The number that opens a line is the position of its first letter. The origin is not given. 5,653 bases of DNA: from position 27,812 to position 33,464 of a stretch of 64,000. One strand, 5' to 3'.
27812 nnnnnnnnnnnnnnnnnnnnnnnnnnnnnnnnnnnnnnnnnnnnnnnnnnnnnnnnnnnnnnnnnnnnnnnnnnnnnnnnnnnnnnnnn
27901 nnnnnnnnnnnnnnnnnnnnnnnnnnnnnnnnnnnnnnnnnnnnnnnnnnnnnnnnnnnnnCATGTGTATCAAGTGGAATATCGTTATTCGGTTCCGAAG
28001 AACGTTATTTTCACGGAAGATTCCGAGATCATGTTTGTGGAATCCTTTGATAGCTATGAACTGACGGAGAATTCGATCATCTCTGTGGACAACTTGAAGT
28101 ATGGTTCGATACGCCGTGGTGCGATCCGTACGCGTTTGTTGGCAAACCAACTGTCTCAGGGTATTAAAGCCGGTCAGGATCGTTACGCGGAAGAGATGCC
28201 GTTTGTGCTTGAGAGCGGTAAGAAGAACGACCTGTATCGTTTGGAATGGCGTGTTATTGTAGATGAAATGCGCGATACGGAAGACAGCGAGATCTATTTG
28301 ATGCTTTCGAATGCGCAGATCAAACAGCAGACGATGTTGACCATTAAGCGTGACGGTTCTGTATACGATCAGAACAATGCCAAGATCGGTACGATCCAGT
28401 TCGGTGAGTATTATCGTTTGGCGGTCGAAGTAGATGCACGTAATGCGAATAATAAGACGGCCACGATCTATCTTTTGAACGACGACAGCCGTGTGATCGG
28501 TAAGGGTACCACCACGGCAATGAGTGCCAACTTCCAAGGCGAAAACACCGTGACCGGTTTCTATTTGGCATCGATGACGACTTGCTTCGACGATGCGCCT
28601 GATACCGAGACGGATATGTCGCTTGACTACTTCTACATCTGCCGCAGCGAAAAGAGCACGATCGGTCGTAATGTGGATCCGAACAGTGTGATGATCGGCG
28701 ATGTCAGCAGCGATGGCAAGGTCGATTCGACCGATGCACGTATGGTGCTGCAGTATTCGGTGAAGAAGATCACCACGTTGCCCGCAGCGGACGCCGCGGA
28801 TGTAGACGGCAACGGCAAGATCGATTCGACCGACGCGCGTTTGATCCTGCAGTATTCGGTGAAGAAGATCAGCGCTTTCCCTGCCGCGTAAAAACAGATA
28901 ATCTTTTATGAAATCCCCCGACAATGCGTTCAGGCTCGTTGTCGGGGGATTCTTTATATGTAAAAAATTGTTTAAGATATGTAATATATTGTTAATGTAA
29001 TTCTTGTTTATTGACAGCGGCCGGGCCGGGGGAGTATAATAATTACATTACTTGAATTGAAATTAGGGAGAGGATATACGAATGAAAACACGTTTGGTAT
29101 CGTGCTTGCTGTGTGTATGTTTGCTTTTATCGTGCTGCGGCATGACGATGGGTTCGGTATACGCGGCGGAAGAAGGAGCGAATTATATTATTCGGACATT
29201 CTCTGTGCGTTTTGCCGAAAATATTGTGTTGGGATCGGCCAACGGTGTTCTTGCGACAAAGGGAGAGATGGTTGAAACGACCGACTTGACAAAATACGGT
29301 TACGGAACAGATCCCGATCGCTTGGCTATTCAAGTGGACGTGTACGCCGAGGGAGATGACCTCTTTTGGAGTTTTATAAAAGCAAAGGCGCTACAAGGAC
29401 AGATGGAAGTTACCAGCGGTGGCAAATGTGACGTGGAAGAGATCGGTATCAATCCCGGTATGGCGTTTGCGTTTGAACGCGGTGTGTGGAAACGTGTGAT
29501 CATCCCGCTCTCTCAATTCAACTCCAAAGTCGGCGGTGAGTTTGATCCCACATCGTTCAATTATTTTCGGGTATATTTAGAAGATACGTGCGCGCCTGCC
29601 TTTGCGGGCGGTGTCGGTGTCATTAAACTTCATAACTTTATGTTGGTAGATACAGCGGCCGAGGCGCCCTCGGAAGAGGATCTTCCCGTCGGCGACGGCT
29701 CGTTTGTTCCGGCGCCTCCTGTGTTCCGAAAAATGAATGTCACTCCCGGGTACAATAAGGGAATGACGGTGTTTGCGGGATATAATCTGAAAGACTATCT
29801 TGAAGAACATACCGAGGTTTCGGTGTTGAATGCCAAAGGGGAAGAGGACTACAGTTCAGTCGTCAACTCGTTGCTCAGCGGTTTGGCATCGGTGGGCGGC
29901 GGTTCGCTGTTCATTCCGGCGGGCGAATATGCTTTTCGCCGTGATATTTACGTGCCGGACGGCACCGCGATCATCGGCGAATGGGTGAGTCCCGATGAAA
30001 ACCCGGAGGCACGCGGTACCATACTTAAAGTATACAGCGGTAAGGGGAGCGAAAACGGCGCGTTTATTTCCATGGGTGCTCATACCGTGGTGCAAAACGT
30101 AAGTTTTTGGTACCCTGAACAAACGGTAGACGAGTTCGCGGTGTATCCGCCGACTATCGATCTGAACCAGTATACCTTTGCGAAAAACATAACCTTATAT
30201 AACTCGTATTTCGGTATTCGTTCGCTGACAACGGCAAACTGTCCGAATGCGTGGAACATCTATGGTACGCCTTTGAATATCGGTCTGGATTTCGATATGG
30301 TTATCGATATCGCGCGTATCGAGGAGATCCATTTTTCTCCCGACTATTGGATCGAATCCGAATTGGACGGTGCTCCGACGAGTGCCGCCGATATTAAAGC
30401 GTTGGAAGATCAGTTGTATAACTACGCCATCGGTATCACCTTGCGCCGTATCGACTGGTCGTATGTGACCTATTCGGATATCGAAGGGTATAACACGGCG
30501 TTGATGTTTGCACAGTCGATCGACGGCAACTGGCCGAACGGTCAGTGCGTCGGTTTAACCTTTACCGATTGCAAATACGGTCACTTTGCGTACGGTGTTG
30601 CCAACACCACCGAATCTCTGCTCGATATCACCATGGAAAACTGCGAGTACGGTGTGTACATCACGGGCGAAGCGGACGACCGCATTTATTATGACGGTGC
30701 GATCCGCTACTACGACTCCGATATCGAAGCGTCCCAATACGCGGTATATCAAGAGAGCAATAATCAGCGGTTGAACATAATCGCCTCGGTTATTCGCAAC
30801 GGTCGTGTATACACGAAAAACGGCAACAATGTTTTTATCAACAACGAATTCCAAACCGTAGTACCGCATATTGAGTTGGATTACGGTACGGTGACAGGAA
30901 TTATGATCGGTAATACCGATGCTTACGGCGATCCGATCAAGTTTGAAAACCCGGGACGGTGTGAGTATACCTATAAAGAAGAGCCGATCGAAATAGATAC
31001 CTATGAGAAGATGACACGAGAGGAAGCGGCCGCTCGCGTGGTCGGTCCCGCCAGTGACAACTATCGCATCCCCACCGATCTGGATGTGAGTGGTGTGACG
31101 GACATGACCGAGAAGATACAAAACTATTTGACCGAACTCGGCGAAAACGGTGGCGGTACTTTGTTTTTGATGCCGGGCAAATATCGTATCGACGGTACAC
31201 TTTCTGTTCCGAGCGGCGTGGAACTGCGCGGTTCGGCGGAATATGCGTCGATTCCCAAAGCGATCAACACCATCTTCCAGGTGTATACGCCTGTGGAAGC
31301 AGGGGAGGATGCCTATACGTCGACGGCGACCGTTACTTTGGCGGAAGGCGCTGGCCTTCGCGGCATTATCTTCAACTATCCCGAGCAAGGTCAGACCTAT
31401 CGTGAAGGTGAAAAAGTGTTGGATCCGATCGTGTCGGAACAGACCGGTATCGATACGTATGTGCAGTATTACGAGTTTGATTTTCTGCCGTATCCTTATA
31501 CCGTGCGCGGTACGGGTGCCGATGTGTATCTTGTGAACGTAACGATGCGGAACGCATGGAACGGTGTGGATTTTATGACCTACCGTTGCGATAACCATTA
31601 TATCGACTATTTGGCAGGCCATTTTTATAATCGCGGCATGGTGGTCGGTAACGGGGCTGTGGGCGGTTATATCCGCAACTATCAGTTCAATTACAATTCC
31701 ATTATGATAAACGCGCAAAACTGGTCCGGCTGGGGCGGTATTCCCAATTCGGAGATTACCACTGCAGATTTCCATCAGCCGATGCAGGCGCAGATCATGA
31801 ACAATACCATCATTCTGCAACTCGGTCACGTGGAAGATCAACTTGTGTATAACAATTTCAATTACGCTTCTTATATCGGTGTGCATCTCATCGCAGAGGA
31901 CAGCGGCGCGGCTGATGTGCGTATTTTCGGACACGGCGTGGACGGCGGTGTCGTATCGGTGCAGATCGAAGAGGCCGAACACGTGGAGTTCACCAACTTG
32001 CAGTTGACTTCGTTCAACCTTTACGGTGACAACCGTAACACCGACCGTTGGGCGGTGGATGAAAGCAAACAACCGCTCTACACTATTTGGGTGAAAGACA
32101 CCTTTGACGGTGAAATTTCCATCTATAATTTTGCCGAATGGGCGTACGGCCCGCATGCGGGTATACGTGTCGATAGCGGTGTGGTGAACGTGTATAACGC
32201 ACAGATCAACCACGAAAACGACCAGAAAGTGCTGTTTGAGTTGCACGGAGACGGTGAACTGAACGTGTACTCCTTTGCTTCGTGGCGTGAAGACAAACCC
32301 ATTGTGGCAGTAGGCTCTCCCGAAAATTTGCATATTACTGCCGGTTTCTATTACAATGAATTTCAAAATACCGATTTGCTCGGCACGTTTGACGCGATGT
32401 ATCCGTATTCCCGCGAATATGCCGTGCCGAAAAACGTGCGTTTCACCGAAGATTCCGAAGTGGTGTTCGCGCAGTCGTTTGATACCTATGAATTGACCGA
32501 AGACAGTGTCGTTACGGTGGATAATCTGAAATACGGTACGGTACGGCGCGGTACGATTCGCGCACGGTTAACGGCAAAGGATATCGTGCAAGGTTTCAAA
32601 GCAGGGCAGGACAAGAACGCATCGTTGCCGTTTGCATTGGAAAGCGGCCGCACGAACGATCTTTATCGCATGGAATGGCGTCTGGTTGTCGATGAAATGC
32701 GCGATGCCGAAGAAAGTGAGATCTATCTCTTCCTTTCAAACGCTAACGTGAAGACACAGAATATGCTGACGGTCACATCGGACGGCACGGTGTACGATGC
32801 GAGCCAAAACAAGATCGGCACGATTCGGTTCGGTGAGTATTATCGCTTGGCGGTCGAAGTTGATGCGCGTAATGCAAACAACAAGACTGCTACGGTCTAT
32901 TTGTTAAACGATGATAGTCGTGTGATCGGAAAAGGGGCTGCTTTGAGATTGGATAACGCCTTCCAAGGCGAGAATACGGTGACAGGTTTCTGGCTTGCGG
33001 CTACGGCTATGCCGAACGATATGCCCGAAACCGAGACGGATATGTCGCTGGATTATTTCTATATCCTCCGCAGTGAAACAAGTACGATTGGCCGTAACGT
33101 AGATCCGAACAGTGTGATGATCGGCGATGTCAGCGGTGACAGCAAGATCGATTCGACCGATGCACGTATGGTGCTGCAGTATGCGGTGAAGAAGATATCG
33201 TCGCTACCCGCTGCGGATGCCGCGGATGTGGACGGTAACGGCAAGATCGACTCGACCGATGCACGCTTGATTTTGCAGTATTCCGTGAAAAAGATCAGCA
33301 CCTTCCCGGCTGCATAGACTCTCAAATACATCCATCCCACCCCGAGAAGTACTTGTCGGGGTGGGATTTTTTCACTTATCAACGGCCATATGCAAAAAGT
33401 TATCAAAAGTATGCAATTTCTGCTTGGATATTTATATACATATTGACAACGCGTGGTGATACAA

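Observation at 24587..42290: Tandem array of four independently transcribed ~1400-aa dockerin-bearing double beta-helix paralogues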

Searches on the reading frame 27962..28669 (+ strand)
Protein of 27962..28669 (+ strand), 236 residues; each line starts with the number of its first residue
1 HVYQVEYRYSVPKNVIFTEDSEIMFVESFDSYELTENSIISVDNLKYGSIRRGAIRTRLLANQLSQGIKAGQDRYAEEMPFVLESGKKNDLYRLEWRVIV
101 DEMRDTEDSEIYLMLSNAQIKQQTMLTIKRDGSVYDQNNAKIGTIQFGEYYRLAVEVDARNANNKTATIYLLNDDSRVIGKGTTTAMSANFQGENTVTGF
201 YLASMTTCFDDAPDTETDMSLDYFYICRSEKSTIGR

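Call 47: search_protein_families(library=pfam, alignment_id=A4, max_evalue=1)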
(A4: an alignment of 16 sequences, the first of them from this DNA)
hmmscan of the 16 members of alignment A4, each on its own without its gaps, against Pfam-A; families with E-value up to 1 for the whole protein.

A. member 1, seq(236 aa): 2 families
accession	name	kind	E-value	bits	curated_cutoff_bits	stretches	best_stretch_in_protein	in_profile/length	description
PF21785.3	Bflower_2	-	0.079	13.2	38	1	121-146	24-48/112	5-fold beta-flower protein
PF11656.13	DUF3811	-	0.15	12.9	23.5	1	97-142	3-48/88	YjbD family (DUF3811)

B. families by the number of members that match (of 16 scanned): 14 families
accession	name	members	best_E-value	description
PF21785.3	Bflower_2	3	0.016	5-fold beta-flower protein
PF01458.23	SUFBD_core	2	0.047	SUF system FeS cluster assembly, SufBD core domain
PF12396.14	DUF3659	2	0.15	Protein of unknown function (DUF3659)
PF19679.4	DUF6181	1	0.0072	Family of unknown function (DUF6181)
PF22585.3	Sialidase-like_CBM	1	0.01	Sialidase-like, CBM domain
PF20972.2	MASE9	1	0.046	MASE9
PF03442.20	CBM_X2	1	0.053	Carbohydrate binding domain X2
PF14478.12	DUF4430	1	0.054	Domain of unknown function (DUF4430)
PF14524.12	Wzt_C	1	0.07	Wzt C-terminal domain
PF01107.23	MP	1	0.091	Viral movement protein (MP)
PF11656.13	DUF3811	1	0.15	YjbD family (DUF3811)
PF07523.18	Big_3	1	0.2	Bacterial Ig-like domain (group 3)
PF17023.10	DUF5098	1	0.21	Domain of unknown function (DUF5098)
PF14285.11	DUF4367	1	0.24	Domain of unknown function (DUF4367)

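Call 49: search_solved_structures(query=A4, max_evalue=10)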
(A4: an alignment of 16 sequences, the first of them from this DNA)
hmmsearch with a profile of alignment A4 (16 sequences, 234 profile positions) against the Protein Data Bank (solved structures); distinct sequences matched with E-value up to 10: 15.
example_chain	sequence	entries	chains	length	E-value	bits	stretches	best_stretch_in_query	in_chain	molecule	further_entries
4d4e_A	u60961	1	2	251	0.0063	19.3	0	168-198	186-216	ARMADILLO REPEAT PROTEIN ARM00016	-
4d49_A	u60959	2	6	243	0.013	18.3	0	168-198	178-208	ARMADILLO REPEAT PROTEIN ARM00027 | YIII(Dq.V1)4CPAF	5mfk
5mfb_A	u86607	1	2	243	0.016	18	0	168-195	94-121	YIII(Dq)4CqI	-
5zbz_A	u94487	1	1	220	0.37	13.5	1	161-212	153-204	Eukaryotic initiation factor 4A-I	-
2g9n_A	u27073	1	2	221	0.37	13.5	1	161-212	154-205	Eukaryotic initiation factor 4A-I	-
7ddx_B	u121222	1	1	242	0.45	13.2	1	161-212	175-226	Eukaryotic initiation factor 4A-I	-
9dts_A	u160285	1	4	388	0.48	13.1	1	161-216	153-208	Eukaryotic initiation factor 4A-I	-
2zu6_A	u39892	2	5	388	0.48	13.1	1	161-216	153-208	Eukaryotic initiation factor 4A-I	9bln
6xki_A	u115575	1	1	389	0.48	13.1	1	161-216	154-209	Eukaryotic initiation factor 4A-I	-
5zc9_A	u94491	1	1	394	0.49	13.1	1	161-216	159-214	Eukaryotic initiation factor 4A-I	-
7ppz_B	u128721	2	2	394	0.5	13.1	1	161-216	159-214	Eukaryotic initiation factor 4A-I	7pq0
6zmw_j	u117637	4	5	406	0.53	13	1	161-216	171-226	Eukaryotic initiation factor 4A-I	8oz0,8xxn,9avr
3eiq_A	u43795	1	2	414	0.55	12.9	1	162-216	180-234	Eukaryotic initiation factor 4A-I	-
8huj_A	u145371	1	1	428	0.59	12.8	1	162-216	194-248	Eukaryotic initiation factor 4A-I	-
3bor_A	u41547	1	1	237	1.2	11.8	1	160-212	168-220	Human initiation factor 4A-II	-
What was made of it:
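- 27962..28654 (+): Gene 1 C-terminal concanavalin-A-like lectin-fold module. No sequence-level hits (calls 47, 49).
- Tried and rejected: Sequence searches of the C-module gave only noise (calls 47, 49).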

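Call 57: predict_structure(alignment_id=A4)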
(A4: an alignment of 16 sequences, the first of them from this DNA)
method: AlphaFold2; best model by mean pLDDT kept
length: 236 residues; sequences in the alignment: 16
mean_pLDDT: 89.7   pTM: 0.88
mean pLDDT of the five models: 89.7, 89.5, 89.1, 88.7, 88.5
residues with pLDDT >= 90: 172; 70-90: 42; 50-70: 13; < 50: 9
segments of 3 or more residues with pLDDT < 50: 1-9
pLDDT, mean of each block of 10 residues (from residue 1): 43 76 92 88 93 92 92 72 95 97 90 95 96 97 98 98 97 95 96 94 86 85 96 88
secondary structure, 60 per line:
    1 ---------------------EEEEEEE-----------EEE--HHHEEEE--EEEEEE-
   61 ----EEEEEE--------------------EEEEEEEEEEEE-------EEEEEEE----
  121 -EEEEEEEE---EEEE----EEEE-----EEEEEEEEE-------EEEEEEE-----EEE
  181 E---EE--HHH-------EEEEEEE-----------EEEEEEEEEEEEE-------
elements in order: E22-28 E40-42 E48-51 E54-59 E65-70 E91-102 E110-116 E122-129 E133-136 E141-144 E150-158 E166-172 E178-181 E199-205 E217-229
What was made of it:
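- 27962..28654 (+): AF2 pLDDT 89.7 (call 57).
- On Concanavalin-A-like lectin/glucanase fold (C-module): The model has pLDDT 89.7 and is all-beta (call 57).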

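Call 61: fold_search(model_id=the predicted structure, library=pdb)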
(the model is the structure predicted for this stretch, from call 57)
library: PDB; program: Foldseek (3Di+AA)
matches with E <= 10: 1679; with E <= 0.001: 118
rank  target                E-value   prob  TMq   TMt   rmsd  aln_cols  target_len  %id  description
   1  4wv8_C                1.4e-07  1.00  0.43  0.43   7.9       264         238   12  Crystal structure of a recombinant Vatairea macrocarpa seed lectin complexed with lactose (released 2016-01-27)
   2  1bjq_C                2.7e-07  1.00  0.48  0.48   6.8       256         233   10  THE DOLICHOS BIFLORUS SEED LECTIN IN COMPLEX WITH ADENINE (released 1998-12-30)
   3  1bjq_A                2.7e-07  1.00  0.48  0.45   6.7       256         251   10  THE DOLICHOS BIFLORUS SEED LECTIN IN COMPLEX WITH ADENINE (released 1998-12-30)
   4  1lec_A                4.4e-07  1.00  0.46  0.45   7.4       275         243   12  STRUCTURES OF THE LECTIN IV OF GRIFFONIA SIMPLICIFOLIA AND ITS COMPLEX WITH THE LEWIS B HUMAN BLOOD GROUP DETERMINANT  (released 1994-01-31)
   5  4wv8_A                6.1e-07  1.00  0.42  0.42   7.9       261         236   12  Crystal structure of a recombinant Vatairea macrocarpa seed lectin complexed with lactose (released 2016-01-27)
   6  1ioa_A                7.2e-07  1.00  0.46  0.47   6.6       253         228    8  ARCELIN-5, A LECTIN-LIKE DEFENSE PROTEIN FROM PHASEOLUS VULGARIS (released 1996-12-23)
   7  4wv8_B                7.6e-07  1.00  0.46  0.46   7.2       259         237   10  Crystal structure of a recombinant Vatairea macrocarpa seed lectin complexed with lactose (released 2016-01-27)
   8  2a5z_C                1.0e-06  1.00  0.46  0.45   8.9       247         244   11  Crystal Structure of Protein of Unknown Function SO2946 from Shewanella oneidensis MR-1 (released 2005-08-16)
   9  6kcv_A                1.3e-06  1.00  0.47  0.45   6.6       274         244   12  Structure of alginate lyase Aly36B mutant K143A/Y185A in complex with alginate tetrasaccharide (released 2020-06-24)
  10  8q2a_A                1.5e-06  1.00  0.42  0.42   8.7       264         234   11  TtX122B - A domain of unknown function from the Teredinibacter turnerae protein TERTU_2913 (released 2024-03-13)
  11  6kzk_A                1.7e-06  1.00  0.50  0.49   5.9       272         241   12  Structure of alginate lyase Aly36B mutant K143A/M171A in complex with alginate trisaccharide (released 2020-09-23)
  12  2gnb_B                3.1e-06  1.00  0.45  0.46   6.8       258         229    8  EDTA-treated (2 weeks) P. angolensis lectin (released 2006-07-25)
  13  2gnm_B                3.1e-06  1.00  0.45  0.44   7.4       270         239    9  P. angolensis lectin (PAL) treated with EDTA for 39 hours (released 2006-07-25)
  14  3zvx_A                3.9e-06  1.00  0.48  0.47   5.7       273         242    7  STRUCTURE OF THE LECTIN FROM PLATYPODIUM ELEGANS IN COMPLEX WITH A TRIMANNOSIDE (released 2012-01-11)
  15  2gn3_A                3.9e-06  1.00  0.40  0.42   7.8       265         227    8  Metal-free (apo-PAL) in complex with alpha-D-Met-Man (released 2006-07-25)
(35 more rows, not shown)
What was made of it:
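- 27962..28654 (+): Foldseek top hits are legume lectins (E 1e-7, TM 0.43-0.48), with TM up to 0.61 to a domain of BT_1020 (deposited as a sialidase) (call 61).
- On Concanavalin-A-like lectin/glucanase fold (C-module): Foldseek gives E 1.4e-7 and TM 0.43-0.61 (call 61).
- The C-module has a ConA-like fold (calls 57, 61).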

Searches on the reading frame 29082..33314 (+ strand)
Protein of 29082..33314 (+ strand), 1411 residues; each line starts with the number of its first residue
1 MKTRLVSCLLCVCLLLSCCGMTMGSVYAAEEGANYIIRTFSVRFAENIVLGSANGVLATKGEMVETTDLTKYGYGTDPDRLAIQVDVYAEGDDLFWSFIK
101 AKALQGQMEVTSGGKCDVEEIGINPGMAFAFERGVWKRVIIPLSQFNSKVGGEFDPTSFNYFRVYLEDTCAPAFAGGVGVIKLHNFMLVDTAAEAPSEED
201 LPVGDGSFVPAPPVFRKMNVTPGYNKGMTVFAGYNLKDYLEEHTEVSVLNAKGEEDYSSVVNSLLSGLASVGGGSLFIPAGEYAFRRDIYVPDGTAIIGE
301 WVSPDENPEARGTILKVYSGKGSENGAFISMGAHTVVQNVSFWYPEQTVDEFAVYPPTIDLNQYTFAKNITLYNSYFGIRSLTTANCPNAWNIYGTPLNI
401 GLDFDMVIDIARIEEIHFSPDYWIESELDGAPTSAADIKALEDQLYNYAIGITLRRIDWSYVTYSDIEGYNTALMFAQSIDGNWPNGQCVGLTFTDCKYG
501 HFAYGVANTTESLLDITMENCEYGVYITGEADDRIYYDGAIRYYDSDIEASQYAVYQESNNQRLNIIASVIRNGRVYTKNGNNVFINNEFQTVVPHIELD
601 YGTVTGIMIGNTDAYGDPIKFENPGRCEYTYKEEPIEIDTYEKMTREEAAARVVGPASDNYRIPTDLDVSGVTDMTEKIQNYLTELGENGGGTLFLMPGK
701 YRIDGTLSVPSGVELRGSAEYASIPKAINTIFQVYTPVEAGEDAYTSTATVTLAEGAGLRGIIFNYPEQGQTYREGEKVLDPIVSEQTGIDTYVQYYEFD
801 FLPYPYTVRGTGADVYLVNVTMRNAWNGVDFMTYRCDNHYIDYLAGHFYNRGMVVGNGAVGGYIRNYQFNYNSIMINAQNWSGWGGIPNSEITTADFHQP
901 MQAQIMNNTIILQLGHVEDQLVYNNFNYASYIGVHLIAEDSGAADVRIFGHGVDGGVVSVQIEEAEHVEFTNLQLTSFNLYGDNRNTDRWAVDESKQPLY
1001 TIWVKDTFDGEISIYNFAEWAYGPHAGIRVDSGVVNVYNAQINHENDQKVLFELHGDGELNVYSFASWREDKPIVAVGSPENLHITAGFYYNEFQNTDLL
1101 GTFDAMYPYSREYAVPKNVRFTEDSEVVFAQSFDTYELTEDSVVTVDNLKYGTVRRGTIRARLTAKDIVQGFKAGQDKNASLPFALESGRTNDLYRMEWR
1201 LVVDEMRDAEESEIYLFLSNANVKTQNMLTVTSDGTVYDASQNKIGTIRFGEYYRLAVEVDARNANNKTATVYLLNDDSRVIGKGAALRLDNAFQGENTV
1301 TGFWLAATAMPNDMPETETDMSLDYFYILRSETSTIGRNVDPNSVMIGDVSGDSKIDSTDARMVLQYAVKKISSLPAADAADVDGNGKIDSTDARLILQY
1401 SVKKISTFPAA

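Call 7: search_protein_families(library=pfam, proteins=[window:29082-33314:+], max_evalue=0.1)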
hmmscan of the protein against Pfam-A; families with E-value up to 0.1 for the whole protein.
window:29082-33314:+ (1411 aa): 2 families
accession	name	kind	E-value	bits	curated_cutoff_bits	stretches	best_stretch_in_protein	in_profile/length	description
PF00404.24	Dockerin_1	-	4e-10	40.2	22.9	1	1348-1399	2-54/57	Dockerin type I domain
PF12708.12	Pect-lyase_RHGA_epim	-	2e-07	31.4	27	2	670-878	12-185/213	Rhamnogalacturonase A/epimerase, pectate lyase-like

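Call 10: search_protein_families(library=ncbifam, proteins=[window:29082-33314:+], max_evalue=0.1)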
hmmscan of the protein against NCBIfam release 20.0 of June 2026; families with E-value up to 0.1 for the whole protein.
window:29082-33314:+ (1411 aa): 1 family
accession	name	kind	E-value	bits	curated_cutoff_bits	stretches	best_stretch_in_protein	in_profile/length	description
NF051861.1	PolglcturonPglBAgro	equivalog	0.06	12.1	600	0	673-717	9-52/437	polygalacturonase PglB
